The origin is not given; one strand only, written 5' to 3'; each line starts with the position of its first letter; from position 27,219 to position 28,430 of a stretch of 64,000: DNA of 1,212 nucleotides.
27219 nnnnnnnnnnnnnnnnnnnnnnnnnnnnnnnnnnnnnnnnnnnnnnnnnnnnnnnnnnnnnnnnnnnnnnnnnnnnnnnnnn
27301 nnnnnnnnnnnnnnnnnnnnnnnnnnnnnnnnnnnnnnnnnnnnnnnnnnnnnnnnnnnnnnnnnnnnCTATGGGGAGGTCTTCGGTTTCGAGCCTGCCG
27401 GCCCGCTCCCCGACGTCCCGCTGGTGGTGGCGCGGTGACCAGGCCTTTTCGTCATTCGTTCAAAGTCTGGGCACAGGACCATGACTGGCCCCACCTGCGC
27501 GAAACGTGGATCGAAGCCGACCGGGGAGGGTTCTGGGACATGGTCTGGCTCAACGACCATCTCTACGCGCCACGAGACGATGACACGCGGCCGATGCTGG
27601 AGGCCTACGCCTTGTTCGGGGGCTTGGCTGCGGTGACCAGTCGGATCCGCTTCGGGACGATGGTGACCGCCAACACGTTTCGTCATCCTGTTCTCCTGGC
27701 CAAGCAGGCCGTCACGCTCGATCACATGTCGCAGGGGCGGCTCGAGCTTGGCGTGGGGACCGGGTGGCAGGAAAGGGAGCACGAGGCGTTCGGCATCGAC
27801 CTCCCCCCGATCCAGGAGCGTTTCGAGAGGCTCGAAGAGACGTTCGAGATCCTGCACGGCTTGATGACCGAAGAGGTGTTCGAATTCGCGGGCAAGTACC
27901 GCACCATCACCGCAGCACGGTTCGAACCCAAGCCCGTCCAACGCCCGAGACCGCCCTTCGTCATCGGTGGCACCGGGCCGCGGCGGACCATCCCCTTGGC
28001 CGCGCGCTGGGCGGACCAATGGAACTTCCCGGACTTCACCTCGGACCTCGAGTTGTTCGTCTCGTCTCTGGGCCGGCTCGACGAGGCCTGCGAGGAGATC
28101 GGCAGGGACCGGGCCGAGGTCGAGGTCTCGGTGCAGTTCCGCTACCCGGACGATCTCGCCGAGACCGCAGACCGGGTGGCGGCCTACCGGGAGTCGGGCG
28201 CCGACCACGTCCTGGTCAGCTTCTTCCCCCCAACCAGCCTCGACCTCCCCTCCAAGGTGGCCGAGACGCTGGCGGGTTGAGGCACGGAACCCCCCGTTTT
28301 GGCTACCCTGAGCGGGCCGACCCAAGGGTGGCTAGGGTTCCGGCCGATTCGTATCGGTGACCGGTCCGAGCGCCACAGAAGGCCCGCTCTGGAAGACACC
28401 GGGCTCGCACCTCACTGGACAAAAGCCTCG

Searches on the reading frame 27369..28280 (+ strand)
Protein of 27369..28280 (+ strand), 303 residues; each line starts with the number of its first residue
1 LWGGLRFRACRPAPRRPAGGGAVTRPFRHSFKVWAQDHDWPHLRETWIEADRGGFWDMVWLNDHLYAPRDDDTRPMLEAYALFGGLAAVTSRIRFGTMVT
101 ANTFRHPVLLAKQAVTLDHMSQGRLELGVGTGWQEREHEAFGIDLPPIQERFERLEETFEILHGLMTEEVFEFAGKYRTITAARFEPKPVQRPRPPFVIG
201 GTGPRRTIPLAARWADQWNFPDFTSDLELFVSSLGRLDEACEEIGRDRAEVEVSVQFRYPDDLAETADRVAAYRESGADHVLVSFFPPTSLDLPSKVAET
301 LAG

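Call 5: search_protein_families(library=pfam, proteins=[window:27369-28280:+], max_evalue=0.01)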
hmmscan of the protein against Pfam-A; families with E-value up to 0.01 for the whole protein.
window:27369-28280:+ (303 aa): 1 family
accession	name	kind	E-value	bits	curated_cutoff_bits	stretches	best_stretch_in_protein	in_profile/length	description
PF00296.26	Bac_luciferase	-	1.5e-48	166.2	27.9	1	38-258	20-227/314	Luciferase-like monooxygenase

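Call 6: search_protein_families(library=ncbifam, proteins=[window:27369-28280:+], max_evalue=0.01)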
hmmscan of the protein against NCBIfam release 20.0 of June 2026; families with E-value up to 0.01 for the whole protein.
window:27369-28280:+ (303 aa): 31 families (the best 25 are shown)
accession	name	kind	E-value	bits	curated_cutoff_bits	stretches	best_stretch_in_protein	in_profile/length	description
TIGR03560.1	F420_Rv1855c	subfamily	7.5e-75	251.6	231.4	1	37-255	9-226/227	TIGR03560 family F420-dependent LLM class oxidoreductase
TIGR03619.1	F420_Rv2161c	subfamily_domain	6.6e-50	170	166.9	1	54-284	11-246/247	TIGR03619 family F420-dependent LLM class oxidoreductase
TIGR03856.1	F420_MSMEG_2906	subfamily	1.8e-39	135.8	243.7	1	38-288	13-234/249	LLM class F420-dependent oxidoreductase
TIGR03621.1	F420_MSMEG_2516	subfamily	5.5e-39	134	213.15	1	49-216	22-171/295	TIGR03621 family F420-dependent LLM class oxidoreductase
TIGR03557.1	F420_G6P_family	subfamily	1.7e-26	93.1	210.4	1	36-219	8-186/316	TIGR03557 family F420-dependent LLM class oxidoreductase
TIGR03571.1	lucif_BA3436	subfamily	1.6e-25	90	303.9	1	47-201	37-189/304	TIGR03571 family LLM class oxidoreductase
TIGR04021.1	LLM_DMSO2_sfnG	equivalog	2.6e-23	83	382.95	1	77-246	61-226/350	dimethylsulfone monooxygenase SfnG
TIGR03857.1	F420_MSMEG_2249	hypoth_equivalog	9.9e-22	77.6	218.4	1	78-264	41-219/329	TIGR03857 family LLM class F420-dependent oxidoreductase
TIGR03565.1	alk_sulf_monoox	equivalog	1.3e-19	70.5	518.2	1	78-214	54-187/346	FMNH2-dependent alkanesulfonate monooxygenase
TIGR03612.1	RutA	equivalog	9e-19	68.2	498.3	1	76-255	64-242/355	pyrimidine utilization protein A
TIGR04465.1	ArgArg_F420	equivalog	1.1e-17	64.2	470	1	49-219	68-233/364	F420-dependent hydroxymycolic acid dehydrogenase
NF001939.1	PRK00719.1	subfamily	3.7e-17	62.2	510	1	81-216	57-189/373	alkanesulfonate monooxygenase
TIGR03617.1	F420_MSMEG_2256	subfamily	2e-16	59.8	278.15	1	87-256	29-200/318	TIGR03617 family F420-dependent LLM class oxidoreductase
TIGR03860.1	FMN_nitrolo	subfamily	6.7e-16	58.1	279.7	1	38-166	26-160/422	NtaA/DmoA family FMN-dependent monooxygenase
TIGR03555.1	F420_mer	equivalog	7.5e-16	58.4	348.7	1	54-255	25-208/325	5,10-methylenetetrahydromethanopterin reductase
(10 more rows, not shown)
